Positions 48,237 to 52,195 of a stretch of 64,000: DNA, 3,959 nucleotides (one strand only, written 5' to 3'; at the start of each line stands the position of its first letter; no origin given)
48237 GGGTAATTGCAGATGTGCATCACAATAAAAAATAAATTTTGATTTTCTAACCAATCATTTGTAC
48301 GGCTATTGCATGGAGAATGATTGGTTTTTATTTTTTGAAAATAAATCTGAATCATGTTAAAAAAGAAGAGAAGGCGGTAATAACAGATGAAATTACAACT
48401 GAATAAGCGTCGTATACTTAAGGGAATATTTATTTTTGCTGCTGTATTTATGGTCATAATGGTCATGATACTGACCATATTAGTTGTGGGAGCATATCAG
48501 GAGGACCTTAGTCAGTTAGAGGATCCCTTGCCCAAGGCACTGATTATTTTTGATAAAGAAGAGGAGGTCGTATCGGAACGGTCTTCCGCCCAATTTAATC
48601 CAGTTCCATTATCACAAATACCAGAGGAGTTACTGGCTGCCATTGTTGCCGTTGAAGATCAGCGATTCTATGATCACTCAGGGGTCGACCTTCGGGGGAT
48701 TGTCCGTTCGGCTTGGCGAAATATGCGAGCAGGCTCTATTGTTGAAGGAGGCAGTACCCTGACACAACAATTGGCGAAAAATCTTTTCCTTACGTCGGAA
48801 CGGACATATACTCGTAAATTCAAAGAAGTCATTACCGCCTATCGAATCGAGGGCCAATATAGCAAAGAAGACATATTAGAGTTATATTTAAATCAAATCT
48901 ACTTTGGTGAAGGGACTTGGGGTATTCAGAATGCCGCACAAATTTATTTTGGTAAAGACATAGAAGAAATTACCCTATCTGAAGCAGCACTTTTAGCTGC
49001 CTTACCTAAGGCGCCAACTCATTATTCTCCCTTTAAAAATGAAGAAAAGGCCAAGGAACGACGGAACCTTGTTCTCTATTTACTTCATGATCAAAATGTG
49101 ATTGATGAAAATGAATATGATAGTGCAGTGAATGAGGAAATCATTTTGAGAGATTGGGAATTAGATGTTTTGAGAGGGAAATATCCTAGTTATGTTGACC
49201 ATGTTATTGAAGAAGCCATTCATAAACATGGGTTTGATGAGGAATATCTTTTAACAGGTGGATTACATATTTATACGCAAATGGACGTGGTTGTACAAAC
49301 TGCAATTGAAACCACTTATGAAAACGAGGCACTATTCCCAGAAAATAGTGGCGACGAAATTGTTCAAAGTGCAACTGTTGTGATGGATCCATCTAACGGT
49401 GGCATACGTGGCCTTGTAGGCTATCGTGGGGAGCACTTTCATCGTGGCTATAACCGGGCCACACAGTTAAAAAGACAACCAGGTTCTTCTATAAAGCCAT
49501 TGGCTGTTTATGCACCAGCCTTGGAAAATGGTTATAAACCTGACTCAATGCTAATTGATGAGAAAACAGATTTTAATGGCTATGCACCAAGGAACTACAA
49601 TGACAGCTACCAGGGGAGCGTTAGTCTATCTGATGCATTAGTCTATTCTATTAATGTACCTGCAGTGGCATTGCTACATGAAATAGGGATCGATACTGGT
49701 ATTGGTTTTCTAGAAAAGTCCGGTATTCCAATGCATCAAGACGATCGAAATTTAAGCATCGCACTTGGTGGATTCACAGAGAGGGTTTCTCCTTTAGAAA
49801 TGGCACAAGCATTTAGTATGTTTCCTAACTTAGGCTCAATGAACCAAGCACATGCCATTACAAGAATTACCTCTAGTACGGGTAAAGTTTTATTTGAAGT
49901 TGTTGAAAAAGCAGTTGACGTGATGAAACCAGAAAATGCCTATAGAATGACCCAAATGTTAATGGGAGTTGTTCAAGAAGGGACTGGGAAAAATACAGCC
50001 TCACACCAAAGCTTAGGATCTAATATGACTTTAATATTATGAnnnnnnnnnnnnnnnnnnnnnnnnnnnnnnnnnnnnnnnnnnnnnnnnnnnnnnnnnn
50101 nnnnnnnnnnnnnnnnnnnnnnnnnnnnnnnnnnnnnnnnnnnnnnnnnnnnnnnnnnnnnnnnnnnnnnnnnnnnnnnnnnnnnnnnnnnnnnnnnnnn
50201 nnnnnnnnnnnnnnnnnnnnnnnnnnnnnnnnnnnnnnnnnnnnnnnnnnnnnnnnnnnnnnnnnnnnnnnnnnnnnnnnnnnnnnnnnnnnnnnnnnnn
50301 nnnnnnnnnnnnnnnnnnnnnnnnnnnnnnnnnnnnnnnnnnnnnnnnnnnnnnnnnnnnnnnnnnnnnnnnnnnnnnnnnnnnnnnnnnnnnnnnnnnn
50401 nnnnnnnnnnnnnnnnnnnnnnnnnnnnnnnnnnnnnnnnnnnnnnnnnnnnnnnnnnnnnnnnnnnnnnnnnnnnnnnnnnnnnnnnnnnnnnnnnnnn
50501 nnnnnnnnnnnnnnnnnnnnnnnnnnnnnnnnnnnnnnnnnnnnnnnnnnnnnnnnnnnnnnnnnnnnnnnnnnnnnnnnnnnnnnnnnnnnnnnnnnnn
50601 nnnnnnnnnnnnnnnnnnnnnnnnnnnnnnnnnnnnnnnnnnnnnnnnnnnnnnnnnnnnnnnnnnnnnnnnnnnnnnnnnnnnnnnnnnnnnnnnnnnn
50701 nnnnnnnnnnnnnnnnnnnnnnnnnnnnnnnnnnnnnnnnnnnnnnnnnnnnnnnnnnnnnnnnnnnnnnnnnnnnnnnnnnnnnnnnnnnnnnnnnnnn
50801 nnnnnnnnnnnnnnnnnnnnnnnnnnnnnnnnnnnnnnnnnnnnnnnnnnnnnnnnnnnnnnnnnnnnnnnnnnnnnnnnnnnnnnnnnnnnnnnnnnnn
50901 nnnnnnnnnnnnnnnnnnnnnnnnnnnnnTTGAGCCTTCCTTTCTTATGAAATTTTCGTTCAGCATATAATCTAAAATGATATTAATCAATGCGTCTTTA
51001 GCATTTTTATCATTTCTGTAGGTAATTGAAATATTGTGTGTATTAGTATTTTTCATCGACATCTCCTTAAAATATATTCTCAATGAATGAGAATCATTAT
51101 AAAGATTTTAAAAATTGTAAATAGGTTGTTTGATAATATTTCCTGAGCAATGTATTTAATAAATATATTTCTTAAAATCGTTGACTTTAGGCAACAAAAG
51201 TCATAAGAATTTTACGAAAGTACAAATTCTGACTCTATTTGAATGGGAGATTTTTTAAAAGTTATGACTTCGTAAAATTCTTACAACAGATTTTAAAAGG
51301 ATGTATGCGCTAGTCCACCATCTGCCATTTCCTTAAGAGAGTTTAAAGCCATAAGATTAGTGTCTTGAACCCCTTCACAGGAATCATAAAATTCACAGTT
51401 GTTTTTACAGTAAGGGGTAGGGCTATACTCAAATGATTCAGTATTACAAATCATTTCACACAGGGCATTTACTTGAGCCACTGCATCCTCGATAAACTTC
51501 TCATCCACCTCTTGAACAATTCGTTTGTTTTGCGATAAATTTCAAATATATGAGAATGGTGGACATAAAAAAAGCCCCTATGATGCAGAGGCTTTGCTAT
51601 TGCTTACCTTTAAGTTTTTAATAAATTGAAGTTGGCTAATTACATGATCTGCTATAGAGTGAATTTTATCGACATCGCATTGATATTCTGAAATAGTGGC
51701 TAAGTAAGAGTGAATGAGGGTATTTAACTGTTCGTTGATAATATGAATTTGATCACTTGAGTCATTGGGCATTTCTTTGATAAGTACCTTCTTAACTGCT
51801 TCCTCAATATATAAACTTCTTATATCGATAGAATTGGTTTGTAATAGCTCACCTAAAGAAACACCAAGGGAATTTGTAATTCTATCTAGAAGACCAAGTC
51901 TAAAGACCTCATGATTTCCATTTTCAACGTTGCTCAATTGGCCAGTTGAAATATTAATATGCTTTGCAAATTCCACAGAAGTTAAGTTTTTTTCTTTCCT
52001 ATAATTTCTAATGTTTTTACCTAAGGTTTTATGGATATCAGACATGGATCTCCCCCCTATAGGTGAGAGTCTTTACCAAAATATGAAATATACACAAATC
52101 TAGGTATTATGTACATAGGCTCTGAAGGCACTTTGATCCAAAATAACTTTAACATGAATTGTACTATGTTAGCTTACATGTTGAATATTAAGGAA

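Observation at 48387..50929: Class A PBP gene truncated before its KTG motif and overlapped by a degenerate, short serine recombinase: rearrangement scar at the left edge of the CRISPR-Cas region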

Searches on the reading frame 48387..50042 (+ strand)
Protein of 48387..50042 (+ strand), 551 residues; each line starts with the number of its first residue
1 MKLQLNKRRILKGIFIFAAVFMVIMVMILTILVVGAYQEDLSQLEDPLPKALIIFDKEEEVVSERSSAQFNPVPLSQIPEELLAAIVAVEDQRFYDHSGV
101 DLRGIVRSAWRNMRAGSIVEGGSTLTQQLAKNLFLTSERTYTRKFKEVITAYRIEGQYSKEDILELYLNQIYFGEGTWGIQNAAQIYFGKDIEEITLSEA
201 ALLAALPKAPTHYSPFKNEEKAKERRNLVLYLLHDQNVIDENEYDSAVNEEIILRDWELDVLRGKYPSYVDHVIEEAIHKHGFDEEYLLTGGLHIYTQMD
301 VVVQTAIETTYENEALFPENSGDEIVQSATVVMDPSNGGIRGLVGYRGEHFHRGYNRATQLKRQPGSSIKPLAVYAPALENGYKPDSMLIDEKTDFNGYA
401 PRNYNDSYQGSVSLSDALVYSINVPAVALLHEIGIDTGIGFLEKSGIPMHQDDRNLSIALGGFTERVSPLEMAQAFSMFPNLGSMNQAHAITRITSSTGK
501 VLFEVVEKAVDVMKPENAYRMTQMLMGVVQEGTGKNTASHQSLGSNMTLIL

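Call 3: search_protein_families(library=pfam, proteins=[window:48387-50042:+], max_evalue=0.01)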
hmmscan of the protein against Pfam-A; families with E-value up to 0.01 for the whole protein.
window:48387-50042:+ (551 aa): 2 families
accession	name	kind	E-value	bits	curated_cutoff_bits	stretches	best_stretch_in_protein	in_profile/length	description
PF00912.28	Transgly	-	3e-69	232.4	27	1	62-231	5-175/178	Transglycosylase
PF00905.27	Transpeptidase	-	3e-22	79.6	22.1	1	329-542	2-230/299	Penicillin binding protein transpeptidase domain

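Call 10: find_homologous_proteins(query=window:48387-50042:+)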
Query window:48387-50042:+ (551 aa): 7985 proteins with E <= 0.001 among 8000 candidates; the best 120 are listed.
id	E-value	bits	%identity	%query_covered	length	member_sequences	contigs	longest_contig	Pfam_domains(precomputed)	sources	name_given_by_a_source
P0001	0.0e+0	1227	100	100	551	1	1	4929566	PF00912.29,PF00905.28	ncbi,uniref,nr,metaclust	ncbi:penicillin-binding protein, 1A family [Alkaliphilus metalliredigens QYMF]|uniref:Penicillin-bin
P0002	0.0e+0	1052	86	98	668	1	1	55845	PF00912.29,PF00905.28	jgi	jgi:penicillin-binding protein 2A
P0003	5.9e-293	990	81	98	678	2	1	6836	PF00912.29,PF00905.28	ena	-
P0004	1.1e-288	976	80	98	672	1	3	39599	PF00912.29,PF00905.28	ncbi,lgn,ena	-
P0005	9.5e-278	940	76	98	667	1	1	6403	PF00912.29,PF00905.28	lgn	-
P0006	3.2e-269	912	75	98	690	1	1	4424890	PF00912.29,PF00905.28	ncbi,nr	ncbi:PBP1A family penicillin-binding protein [Bacillaceae bacterium IKA-2]|nr:PBP1A family penicilli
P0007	7.9e-268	907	73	98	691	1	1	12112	PF00912.29,PF00905.28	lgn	-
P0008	9.2e-268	907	73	98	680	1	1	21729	PF00912.29,PF00905.28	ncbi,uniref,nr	ncbi:penicillin-binding protein [Anaerobacillus alkalidiazotrophicus]|uniref:Penicillin-binding prot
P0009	9.2e-268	907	73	98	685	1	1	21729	PF00912.29,PF00905.28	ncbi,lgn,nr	ncbi:transglycosylase domain-containing protein [Anaerobacillus alkalidiazotrophicus]|nr:PBP1A famil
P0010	4.1e-267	905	73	98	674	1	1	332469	PF00912.29,PF00905.28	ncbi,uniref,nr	ncbi:PBP1A family penicillin-binding protein [Anaerobacillus sp. CMMVII]|uniref:transglycosylase dom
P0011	7.5e-266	901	72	98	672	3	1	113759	PF00912.29,PF00905.28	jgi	jgi:penicillin-binding protein 2A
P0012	1.2e-265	900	74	98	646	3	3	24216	PF00912.29,PF00905.28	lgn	-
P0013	3.2e-264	896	75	93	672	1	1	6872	PF00912.29,PF00905.28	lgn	-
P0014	7.2e-264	894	72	98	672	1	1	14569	PF00912.29,PF00905.28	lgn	-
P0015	4.6e-263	892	72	98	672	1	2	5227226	PF00912.29,PF00905.28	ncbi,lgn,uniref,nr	ncbi:transglycosylase domain-containing protein [Anaerobacillus isosaccharinicus]|uniref:Penicillin-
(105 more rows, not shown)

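Call 14: find_encoding_contigs(protein=P0002, flank=10000, max_places=3)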
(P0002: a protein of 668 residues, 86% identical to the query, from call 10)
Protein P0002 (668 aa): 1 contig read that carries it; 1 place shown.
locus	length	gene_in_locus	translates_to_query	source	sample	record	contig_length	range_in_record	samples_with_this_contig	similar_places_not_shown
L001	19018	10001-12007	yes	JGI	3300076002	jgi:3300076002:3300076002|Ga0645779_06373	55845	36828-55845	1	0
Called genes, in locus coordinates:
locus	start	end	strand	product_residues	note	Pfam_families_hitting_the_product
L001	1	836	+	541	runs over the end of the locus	PF00343:Phosphorylase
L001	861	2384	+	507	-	PF02446:Glyco_hydro_77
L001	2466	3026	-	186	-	PF07155:ECF-ribofla_trS, PF12822:ECF_trnsprt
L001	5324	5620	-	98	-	-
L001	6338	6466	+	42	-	-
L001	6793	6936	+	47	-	-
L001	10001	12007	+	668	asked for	PF00912:Transgly, PF00905:Transpeptidase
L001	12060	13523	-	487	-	PF13091:PLDc_2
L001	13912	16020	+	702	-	PF13191:AAA_16 (faint), PF13401:AAA_22, PF25873:WHD_MalT, PF17874:TPR_MalT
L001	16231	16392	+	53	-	PF00196:GerE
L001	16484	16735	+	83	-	PF10387:DUF2442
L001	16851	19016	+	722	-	?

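Call 60: search_protein_families(library=ncbifam, proteins=[window:48387-50042:+, P0002], max_evalue=0.001)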
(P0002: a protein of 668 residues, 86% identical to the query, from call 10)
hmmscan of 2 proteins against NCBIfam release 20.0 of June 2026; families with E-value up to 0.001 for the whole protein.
window:48387-50042:+ (551 aa): 14 families
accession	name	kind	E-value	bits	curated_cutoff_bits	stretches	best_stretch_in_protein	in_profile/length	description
TIGR02074.1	PBP_1a_fam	subfamily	4.9e-161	537.1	508.75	1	72-539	4-471/535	PBP1A family penicillin-binding protein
NF038276.1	strep_PBP2A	exception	1.4e-132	443.4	1100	1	14-539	43-567/716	penicillin-binding protein PBP2A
NF051885.1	tranpepglycosPbpC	equivalog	5.5e-123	411.8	900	1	17-539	15-533/632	multimodular transpeptidase-transglycosylase PbpC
TIGR02071.1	PBP_1b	equivalog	7.5e-107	358.3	717.75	1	71-539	148-620/729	penicillin-binding protein 1B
NF038272.1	strep_PBP1A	exception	3.4e-96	323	1075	1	10-538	7-546/658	penicillin-binding protein PBP1A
TIGR02073.1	PBP_1c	equivalog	1.4e-92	311.5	494.2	1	72-533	35-474/728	penicillin-binding protein 1C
NF011423.0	PRK14850.1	equivalog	1.4e-85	288.2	1275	1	73-538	160-629/764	penicillin-binding protein 1b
NF007061.0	PRK09506.1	equivalog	1.9e-85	287.3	1120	1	69-538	210-683/825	bifunctional glycosyl transferase/transpeptidase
NF008643.0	PRK11636.1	equivalog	7.5e-85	285.8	1263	2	48-314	44-306/850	peptidoglycan glycosyltransferase/peptidoglycan DD-transpeptidase MrcA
NF038274.1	strep_PBP1B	exception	1.2e-62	212.4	1225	2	69-240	81-257/745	penicillin-binding protein PBP1B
NF008414.0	PRK11240.1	equivalog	1.2e-59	202.2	1121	1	72-485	66-461/774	peptidoglycan glycosyltransferase PbpC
TIGR02070.1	mono_pep_trsgly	equivalog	7.1e-47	159.8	182.65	1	52-229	35-214/224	monofunctional biosynthetic peptidoglycan transglycosylase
NF010008.0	PRK13481.1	equivalog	1.2e-42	146.1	270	1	73-249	83-265/269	glycosyltransferase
TIGR03423.1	pbp2_mrdA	equivalog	3.6e-14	52.2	455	2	355-446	297-389/593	penicillin-binding protein 2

P0002 (668 aa): 16 families
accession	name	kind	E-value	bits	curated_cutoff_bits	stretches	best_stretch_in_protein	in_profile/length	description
TIGR02074.1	PBP_1a_fam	subfamily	2.9e-189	630.3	508.75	1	72-615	4-535/535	PBP1A family penicillin-binding protein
NF038276.1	strep_PBP2A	exception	2.5e-156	521.9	1100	1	11-649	40-673/716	penicillin-binding protein PBP2A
NF051885.1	tranpepglycosPbpC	equivalog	3.7e-146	488.3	900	1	49-631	54-612/632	multimodular transpeptidase-transglycosylase PbpC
TIGR02071.1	PBP_1b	equivalog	4.4e-119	398.7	717.75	1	69-614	146-684/729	penicillin-binding protein 1B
NF038272.1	strep_PBP1A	exception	2.2e-109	366.6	1075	1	20-624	18-642/658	penicillin-binding protein PBP1A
TIGR02073.1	PBP_1c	equivalog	9.2e-104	348.5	494.2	1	54-642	14-570/728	penicillin-binding protein 1C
NF007061.0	PRK09506.1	equivalog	8.8e-99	331.4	1120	1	68-598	209-735/825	bifunctional glycosyl transferase/transpeptidase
NF011423.0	PRK14850.1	equivalog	3.7e-94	316.6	1275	1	73-598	160-681/764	penicillin-binding protein 1b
NF008643.0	PRK11636.1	equivalog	2.9e-90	303.7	1263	3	15-315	10-307/850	peptidoglycan glycosyltransferase/peptidoglycan DD-transpeptidase MrcA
NF038274.1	strep_PBP1B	exception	4.7e-69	233.5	1225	2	41-240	53-257/745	penicillin-binding protein PBP1B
NF008414.0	PRK11240.1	equivalog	1.1e-56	192.3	1121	1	72-589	66-543/774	peptidoglycan glycosyltransferase PbpC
TIGR02070.1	mono_pep_trsgly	equivalog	1.5e-45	155.4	182.65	1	68-229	53-214/224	monofunctional biosynthetic peptidoglycan transglycosylase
NF010008.0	PRK13481.1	equivalog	4.7e-42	144.1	270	1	72-249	82-265/269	glycosyltransferase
TIGR03423.1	pbp2_mrdA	equivalog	7.9e-21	74.2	455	2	456-582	426-565/593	penicillin-binding protein 2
TIGR02214.1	spoVD_pbp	equivalog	1.5e-09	36.8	688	1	462-620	403-562/636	stage V sporulation protein D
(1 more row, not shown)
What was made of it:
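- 48387..50000 (+): Class A PBP pseudogene, homologous part (codons 1-538): TM anchor, GT51 domain, transpeptidase domain with SxxK (367) and SxN (421), no KTG. Pfam and NCBIfam matches (calls 3, 60).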

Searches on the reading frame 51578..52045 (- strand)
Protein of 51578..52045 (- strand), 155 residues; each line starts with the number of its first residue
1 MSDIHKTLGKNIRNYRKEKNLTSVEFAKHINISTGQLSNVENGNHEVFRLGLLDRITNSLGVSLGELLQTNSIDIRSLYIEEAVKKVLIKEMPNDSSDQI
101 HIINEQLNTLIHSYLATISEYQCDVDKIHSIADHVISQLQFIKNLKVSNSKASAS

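Call 3: search_protein_families(library=pfam, proteins=[window:51578-52045:-], max_evalue=0.01)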
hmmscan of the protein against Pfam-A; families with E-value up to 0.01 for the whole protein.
window:51578-52045:- (155 aa): 5 families
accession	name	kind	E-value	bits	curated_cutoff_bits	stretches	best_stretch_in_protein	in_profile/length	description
PF12844.13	HTH_19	-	1.2e-09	38.4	30.2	1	9-72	1-63/64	Helix-turn-helix domain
PF01381.28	HTH_3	-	7.3e-09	36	23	1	12-67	1-55/55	Helix-turn-helix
PF13443.12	HTH_26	-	8.7e-09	36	22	1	11-70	1-60/63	Cro/C1-type HTH DNA-binding domain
PF13560.12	HTH_31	-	3.3e-07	31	27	1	8-66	2-60/64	Helix-turn-helix domain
PF13744.12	HTH_37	-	0.00073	19.7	27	1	7-62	18-73/80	Helix-turn-helix domain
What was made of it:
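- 51578..52058 (-): XRE-family HTH regulator (155 aa, apparently intact) plus 13 nt upstream. This marks the end of module homology. Pfam HTH_19/HTH_3 (call 3).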

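Call 63: find_encoding_contigs(protein=window:51578-52045:-, flank=10000, max_places=4)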
Protein window:51578-52045:- (155 aa): 2 contigs read that carry it; 2 places shown.
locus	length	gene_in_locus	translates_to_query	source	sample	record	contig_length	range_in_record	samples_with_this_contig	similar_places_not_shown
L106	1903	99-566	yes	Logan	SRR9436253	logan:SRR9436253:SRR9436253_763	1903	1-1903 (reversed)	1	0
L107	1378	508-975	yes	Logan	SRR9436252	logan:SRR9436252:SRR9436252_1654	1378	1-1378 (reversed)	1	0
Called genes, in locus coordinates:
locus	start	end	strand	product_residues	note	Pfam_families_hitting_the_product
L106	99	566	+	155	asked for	PF12844:HTH_19, PF13560:HTH_31 (weak), PF01381:HTH_3, PF13443:HTH_26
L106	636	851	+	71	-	-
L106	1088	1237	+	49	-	-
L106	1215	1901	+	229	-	?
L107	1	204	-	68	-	?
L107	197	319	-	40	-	-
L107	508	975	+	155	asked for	PF12844:HTH_19, PF13560:HTH_31 (weak), PF01381:HTH_3, PF13443:HTH_26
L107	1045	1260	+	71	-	-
